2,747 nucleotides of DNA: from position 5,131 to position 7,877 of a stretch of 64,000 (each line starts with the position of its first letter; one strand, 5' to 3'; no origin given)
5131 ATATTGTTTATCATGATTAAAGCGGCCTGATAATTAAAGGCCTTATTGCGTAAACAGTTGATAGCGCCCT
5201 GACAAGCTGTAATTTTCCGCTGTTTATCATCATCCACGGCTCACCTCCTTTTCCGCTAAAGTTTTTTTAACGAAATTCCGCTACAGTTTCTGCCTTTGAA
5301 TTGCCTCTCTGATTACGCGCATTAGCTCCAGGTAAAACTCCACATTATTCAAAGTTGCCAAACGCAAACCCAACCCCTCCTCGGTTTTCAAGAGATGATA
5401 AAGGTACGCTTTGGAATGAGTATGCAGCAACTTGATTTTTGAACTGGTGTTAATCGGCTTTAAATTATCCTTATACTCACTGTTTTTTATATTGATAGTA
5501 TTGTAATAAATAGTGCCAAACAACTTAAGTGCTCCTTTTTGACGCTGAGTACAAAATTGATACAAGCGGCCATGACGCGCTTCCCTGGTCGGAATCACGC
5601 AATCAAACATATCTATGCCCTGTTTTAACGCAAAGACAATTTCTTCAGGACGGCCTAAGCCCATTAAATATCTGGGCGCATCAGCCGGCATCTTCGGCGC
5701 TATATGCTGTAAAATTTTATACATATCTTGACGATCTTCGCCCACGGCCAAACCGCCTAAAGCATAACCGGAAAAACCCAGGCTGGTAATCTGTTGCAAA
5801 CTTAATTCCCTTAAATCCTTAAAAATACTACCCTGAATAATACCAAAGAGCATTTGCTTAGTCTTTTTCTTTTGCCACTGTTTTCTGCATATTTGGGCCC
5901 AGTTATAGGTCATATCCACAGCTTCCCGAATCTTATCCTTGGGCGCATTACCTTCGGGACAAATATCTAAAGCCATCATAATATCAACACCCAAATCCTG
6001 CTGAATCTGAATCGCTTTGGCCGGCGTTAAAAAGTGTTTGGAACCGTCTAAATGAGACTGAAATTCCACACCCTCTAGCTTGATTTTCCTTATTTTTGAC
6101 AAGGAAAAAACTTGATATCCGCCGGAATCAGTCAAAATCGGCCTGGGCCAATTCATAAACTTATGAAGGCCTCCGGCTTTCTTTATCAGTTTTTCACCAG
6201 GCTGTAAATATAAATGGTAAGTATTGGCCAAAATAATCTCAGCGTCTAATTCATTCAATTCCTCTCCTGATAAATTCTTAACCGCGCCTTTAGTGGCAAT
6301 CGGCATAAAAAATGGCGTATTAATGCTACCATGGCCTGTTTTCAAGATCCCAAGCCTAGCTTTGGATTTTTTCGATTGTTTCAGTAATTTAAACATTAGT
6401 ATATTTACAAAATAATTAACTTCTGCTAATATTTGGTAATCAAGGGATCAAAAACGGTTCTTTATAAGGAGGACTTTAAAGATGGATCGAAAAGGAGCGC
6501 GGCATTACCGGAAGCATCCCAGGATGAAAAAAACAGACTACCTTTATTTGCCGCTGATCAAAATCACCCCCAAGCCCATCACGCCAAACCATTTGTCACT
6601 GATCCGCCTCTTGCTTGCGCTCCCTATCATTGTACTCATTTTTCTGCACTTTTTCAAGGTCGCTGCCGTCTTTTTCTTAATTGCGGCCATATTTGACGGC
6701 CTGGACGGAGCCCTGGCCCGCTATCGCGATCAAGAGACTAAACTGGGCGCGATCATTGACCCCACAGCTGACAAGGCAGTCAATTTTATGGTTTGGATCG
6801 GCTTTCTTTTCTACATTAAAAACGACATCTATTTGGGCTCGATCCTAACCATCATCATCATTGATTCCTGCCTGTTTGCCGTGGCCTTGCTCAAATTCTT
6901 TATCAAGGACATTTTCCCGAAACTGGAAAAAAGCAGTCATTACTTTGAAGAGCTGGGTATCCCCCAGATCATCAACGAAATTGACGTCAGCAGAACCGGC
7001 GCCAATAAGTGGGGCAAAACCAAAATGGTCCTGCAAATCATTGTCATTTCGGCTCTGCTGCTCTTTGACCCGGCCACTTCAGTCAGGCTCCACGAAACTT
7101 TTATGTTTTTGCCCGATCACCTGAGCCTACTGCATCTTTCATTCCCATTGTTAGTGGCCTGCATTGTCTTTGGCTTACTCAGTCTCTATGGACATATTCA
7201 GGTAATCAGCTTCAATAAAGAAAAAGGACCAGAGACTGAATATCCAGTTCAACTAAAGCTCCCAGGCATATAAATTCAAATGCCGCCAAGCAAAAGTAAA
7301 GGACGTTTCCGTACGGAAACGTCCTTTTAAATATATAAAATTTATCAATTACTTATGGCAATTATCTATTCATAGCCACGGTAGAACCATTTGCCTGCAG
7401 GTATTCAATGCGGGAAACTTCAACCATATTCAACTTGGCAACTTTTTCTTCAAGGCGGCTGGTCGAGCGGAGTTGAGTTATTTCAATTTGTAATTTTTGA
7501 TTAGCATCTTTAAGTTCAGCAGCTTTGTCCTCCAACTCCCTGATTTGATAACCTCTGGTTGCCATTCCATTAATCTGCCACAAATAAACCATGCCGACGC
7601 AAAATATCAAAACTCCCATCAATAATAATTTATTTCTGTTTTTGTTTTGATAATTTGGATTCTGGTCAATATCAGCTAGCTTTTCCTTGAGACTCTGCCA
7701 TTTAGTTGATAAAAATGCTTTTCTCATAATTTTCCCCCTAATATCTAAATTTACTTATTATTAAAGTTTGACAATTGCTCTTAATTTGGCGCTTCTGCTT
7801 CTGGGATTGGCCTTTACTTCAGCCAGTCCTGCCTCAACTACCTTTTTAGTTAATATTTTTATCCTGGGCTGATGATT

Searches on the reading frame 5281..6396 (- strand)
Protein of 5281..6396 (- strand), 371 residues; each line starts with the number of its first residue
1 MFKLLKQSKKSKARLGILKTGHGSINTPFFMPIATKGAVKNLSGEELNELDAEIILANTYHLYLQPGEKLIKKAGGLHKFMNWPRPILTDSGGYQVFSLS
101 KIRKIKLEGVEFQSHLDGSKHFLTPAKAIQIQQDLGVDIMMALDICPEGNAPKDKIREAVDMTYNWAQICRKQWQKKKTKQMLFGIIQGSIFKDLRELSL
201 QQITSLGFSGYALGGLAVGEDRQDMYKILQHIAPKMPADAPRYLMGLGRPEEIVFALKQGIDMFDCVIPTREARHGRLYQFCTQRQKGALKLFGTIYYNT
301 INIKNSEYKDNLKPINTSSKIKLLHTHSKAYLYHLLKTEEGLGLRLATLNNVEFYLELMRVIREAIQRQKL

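Call 4: search_protein_families(library=pfam, proteins=[window:5281-6396:-], max_evalue=0.01)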
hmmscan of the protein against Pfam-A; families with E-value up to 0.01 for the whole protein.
window:5281-6396:- (371 aa): 1 family
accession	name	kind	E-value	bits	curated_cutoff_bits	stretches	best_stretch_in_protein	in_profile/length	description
PF01702.25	TGT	-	1.5e-137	458.9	26.3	1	12-370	2-343/357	Queuine tRNA-ribosyltransferase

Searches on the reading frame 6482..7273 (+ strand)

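Call 4: search_protein_families(library=pfam, proteins=[window:6482-7273:+], max_evalue=0.01)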
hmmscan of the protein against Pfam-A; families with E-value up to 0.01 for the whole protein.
window:6482-7273:+ (263 aa): 1 family
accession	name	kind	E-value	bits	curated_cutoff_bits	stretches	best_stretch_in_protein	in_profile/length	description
PF01066.26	CDP-OH_P_transf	-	8.2e-22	78.7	22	1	34-203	3-138/152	CDP-alcohol phosphatidyltransferase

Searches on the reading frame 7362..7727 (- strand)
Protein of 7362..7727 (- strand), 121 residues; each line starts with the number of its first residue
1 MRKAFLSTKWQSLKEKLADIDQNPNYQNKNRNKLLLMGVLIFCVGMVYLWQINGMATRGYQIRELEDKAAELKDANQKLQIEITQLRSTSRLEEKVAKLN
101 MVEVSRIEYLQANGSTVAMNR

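Call 64: search_protein_families(library=pfam, proteins=[window:7362-7727:-], max_evalue=0.001)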
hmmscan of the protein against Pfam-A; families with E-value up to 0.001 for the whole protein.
window:7362-7727:- (121 aa): 1 family
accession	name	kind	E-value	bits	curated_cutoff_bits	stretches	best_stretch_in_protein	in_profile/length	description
PF04977.20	DivIC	-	4.2e-05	23.7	28.9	1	41-102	5-68/80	Septum formation initiator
